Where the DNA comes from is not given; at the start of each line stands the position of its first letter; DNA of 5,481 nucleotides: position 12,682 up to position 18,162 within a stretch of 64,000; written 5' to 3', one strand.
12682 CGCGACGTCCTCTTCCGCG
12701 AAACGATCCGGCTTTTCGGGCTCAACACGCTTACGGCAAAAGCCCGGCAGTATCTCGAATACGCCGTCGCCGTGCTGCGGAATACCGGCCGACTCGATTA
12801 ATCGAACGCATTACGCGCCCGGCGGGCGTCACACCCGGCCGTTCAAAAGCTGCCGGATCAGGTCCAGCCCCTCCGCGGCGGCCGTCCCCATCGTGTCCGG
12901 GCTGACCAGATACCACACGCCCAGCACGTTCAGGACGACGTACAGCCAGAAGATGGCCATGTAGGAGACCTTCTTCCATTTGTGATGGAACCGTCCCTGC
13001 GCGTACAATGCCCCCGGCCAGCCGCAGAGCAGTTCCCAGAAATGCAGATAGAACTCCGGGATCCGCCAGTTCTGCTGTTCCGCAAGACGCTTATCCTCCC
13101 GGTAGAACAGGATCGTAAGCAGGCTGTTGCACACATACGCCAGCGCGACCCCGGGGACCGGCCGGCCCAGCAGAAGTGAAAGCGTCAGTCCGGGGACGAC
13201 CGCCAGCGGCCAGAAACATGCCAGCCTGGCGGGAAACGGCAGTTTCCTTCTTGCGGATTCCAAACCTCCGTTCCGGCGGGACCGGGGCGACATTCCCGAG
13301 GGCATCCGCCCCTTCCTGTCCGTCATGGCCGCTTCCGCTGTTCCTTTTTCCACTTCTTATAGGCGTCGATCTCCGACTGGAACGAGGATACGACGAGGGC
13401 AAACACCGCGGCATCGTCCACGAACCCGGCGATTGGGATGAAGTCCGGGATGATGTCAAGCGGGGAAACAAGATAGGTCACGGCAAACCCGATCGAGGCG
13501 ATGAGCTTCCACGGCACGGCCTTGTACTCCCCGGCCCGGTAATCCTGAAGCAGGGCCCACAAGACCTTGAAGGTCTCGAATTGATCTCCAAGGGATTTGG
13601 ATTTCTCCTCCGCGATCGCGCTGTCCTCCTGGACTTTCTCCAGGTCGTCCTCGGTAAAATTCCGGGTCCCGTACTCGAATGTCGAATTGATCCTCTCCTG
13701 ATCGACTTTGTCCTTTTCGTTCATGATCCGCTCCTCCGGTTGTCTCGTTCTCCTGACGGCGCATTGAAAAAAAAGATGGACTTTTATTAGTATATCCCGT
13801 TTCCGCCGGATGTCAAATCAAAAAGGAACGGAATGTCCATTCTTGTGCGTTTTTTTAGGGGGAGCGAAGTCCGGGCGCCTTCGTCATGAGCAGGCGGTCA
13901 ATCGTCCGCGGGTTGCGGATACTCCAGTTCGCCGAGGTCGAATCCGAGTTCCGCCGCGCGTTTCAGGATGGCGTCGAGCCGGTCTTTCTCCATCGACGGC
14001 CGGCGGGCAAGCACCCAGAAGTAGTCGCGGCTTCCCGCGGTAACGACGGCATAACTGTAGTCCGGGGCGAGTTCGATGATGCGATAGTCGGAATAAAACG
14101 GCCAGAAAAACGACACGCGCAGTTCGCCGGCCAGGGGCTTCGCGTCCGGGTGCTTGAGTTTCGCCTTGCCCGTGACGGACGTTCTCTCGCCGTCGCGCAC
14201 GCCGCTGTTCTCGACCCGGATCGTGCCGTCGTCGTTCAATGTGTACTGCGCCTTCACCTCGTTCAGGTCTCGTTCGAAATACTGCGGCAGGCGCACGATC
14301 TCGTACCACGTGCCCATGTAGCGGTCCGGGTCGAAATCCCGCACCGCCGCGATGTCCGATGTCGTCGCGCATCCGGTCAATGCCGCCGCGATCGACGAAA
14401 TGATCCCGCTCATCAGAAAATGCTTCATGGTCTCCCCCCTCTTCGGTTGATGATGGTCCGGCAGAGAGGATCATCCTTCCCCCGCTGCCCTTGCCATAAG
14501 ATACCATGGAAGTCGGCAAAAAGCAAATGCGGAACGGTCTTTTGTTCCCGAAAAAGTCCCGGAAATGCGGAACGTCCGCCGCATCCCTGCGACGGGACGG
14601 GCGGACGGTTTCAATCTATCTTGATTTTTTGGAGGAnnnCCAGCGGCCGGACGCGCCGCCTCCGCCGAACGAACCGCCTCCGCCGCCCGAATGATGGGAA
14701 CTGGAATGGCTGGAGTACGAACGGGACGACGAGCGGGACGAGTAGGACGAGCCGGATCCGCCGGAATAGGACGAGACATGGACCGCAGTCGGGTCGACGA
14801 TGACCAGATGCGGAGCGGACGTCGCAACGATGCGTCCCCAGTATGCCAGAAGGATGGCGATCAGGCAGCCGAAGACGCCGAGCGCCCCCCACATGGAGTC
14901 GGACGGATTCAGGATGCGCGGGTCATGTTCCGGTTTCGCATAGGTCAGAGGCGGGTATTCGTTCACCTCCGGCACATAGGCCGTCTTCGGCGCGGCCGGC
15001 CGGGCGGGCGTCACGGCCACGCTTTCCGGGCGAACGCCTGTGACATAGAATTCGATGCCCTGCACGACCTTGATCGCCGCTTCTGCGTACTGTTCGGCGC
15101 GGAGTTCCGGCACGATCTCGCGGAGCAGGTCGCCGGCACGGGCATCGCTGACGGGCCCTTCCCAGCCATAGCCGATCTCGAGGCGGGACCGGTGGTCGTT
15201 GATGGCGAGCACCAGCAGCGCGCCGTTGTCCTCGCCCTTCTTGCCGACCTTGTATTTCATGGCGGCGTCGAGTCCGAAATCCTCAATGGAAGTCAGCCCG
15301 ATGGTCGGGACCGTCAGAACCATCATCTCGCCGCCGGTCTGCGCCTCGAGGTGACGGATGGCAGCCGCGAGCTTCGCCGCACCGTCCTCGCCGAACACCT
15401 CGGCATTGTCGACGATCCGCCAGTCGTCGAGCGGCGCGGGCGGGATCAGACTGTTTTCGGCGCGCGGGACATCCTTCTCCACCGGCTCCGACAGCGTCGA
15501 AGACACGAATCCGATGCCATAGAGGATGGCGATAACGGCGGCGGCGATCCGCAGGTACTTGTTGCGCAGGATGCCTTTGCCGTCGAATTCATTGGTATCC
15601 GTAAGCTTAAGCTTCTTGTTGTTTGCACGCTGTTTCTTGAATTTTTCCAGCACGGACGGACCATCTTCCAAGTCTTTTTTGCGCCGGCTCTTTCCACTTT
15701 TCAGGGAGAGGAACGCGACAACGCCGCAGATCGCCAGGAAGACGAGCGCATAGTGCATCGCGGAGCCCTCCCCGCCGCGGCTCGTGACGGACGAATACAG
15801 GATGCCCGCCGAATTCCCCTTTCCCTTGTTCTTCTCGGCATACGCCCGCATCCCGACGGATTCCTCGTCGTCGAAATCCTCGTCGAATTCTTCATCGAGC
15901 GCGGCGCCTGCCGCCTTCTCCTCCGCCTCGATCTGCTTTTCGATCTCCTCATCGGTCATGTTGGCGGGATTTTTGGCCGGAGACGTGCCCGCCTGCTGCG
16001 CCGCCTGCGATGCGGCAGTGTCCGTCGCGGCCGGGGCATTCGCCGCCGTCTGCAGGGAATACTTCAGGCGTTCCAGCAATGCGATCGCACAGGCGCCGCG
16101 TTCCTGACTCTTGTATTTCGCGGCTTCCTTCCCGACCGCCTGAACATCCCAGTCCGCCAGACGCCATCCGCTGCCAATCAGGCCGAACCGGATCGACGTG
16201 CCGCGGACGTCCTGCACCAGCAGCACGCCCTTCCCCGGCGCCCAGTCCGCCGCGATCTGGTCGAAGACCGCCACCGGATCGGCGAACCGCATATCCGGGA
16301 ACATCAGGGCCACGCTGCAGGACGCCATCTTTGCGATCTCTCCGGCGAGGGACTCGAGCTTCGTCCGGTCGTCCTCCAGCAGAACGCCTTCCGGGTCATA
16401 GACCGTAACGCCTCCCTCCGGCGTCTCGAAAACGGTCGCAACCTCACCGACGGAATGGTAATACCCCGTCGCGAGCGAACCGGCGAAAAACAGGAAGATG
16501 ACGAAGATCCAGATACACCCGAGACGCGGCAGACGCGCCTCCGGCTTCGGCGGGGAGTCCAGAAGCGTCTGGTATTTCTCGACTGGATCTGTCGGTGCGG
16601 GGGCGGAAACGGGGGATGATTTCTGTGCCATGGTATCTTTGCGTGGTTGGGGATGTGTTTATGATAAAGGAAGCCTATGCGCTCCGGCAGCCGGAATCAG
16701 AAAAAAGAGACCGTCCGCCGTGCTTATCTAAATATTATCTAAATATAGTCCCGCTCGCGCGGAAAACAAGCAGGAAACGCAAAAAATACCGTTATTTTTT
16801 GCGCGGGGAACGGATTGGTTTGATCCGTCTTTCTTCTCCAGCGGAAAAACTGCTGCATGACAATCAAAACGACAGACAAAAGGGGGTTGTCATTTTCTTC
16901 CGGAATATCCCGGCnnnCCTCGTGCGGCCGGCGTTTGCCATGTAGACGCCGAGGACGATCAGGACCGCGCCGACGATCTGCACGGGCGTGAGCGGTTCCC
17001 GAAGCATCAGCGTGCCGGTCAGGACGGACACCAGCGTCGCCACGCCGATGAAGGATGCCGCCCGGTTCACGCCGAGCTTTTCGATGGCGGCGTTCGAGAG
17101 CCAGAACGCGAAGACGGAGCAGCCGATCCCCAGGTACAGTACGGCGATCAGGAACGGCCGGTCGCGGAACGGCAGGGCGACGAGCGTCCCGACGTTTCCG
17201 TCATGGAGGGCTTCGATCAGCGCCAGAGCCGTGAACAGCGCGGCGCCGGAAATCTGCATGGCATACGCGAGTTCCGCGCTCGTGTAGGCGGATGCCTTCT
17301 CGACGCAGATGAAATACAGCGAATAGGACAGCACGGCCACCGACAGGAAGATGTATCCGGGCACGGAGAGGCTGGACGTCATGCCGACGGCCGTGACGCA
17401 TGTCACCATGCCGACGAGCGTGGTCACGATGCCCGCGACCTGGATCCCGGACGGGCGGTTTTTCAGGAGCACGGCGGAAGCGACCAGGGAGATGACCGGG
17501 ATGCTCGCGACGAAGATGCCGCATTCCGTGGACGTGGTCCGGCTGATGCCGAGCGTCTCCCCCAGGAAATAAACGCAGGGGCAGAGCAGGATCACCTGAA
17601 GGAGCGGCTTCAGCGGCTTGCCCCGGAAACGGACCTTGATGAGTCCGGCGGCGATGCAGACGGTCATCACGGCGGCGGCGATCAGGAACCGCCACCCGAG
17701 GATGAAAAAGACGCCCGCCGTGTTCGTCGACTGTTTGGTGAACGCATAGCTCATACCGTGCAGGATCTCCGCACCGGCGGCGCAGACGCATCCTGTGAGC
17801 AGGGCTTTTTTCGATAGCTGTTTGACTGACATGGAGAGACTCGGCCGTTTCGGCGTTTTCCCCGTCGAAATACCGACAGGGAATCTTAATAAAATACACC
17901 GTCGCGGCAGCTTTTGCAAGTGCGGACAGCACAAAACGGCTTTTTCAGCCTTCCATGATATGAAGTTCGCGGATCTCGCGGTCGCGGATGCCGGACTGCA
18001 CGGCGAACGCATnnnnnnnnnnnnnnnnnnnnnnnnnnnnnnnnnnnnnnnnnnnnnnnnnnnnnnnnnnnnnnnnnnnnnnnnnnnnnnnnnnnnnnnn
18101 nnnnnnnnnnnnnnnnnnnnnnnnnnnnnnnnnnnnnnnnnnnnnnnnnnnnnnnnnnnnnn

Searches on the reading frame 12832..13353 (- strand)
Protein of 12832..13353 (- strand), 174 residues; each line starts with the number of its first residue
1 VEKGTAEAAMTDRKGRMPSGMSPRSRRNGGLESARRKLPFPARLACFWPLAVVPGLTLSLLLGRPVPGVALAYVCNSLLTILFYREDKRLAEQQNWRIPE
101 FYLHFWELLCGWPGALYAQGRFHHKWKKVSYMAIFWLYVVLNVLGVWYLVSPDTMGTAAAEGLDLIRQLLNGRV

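Call 15: search_protein_families(library=pfam, proteins=[window:12832-13353:-], max_evalue=0.001)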
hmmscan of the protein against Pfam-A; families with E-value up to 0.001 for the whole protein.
window:12832-13353:- (174 aa): 1 family
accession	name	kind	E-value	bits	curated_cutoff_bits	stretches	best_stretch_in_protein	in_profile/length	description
PF06961.18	DUF1294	-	1.2e-17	64.3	25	1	77-131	1-55/55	Protein of unknown function (DUF1294)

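Call 72: search_protein_families(library=padloc, proteins=[window:12832-13353:-], max_evalue=0.001)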
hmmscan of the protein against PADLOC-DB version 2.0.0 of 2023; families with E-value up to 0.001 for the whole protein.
window:12832-13353:- (174 aa): 0 families

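Call 85: search_protein_families(library=ncbifam, proteins=[window:12832-13353:-], max_evalue=0.00001)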
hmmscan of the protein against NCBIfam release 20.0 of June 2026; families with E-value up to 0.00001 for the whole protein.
window:12832-13353:- (174 aa): 0 families

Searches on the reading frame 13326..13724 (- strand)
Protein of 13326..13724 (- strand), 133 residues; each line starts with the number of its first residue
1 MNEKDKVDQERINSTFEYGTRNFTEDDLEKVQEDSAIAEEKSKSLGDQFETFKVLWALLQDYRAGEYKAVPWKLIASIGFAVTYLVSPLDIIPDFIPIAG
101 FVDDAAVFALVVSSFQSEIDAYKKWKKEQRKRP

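Call 15: search_protein_families(library=pfam, proteins=[window:13326-13724:-], max_evalue=0.001)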
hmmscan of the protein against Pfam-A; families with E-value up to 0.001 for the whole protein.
window:13326-13724:- (133 aa): 1 family
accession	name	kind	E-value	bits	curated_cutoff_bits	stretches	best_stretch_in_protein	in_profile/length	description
PF06803.17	DUF1232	-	3.5e-13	49.5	23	1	75-110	2-37/37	Protein of unknown function (DUF1232)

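Call 72: search_protein_families(library=padloc, proteins=[window:13326-13724:-], max_evalue=0.001)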
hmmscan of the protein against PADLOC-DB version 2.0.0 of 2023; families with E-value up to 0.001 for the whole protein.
window:13326-13724:- (133 aa): 0 families

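Call 85: search_protein_families(library=ncbifam, proteins=[window:13326-13724:-], max_evalue=0.00001)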
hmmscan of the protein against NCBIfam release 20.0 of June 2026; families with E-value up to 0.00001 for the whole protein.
window:13326-13724:- (133 aa): 0 families

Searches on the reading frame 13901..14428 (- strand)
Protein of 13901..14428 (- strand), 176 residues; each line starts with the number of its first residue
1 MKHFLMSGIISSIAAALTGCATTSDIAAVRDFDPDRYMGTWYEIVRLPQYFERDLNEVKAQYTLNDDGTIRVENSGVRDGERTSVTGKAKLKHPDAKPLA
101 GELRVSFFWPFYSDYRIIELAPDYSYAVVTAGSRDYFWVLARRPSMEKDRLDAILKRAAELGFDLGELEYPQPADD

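Call 15: search_protein_families(library=pfam, proteins=[window:13901-14428:-], max_evalue=0.001)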
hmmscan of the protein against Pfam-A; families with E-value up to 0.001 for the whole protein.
window:13901-14428:- (176 aa): 1 family
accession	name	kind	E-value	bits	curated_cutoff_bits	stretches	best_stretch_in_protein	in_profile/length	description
PF08212.18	Lipocalin_2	-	1.4e-40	139.1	24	1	33-172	2-145/146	Lipocalin-like domain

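Call 85: search_protein_families(library=ncbifam, proteins=[window:13901-14428:-], max_evalue=0.00001)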
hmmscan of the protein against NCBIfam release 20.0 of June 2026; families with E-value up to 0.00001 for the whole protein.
window:13901-14428:- (176 aa): 1 family
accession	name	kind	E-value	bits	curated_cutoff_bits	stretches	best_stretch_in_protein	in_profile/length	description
NF007786.1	PRK10477.1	subfamily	6.5e-38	130.1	267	1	11-168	8-169/176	outer membrane lipoprotein Blc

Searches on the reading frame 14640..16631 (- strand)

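Call 15: search_protein_families(library=pfam, proteins=[window:14640-16631:-], max_evalue=0.001)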
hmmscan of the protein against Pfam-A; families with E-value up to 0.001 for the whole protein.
window:14640-16631:- (664 aa): 1 family
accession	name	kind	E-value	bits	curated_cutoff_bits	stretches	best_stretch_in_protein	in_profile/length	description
PF04536.20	TPM_phosphatase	-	2.5e-34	118.4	22.1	1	406-527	1-123/125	TPM domain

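Call 72: search_protein_families(library=padloc, proteins=[window:14640-16631:-], max_evalue=0.001)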
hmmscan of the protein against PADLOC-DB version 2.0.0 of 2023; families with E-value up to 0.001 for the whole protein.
window:14640-16631:- (664 aa): 0 families

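Call 85: search_protein_families(library=ncbifam, proteins=[window:14640-16631:-], max_evalue=0.00001)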
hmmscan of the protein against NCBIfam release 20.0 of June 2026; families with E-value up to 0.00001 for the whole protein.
window:14640-16631:- (664 aa): 0 families

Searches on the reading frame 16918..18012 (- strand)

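Call 15: search_protein_families(library=pfam, proteins=[window:16918-18012:-], max_evalue=0.001)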
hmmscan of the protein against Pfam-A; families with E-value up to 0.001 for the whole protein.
window:16918-18012:- (365 aa): 1 family
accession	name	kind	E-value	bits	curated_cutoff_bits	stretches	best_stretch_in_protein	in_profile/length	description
PF00892.27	EamA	-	3.4e-32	112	28.2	2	218-360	2-134/135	EamA-like transporter family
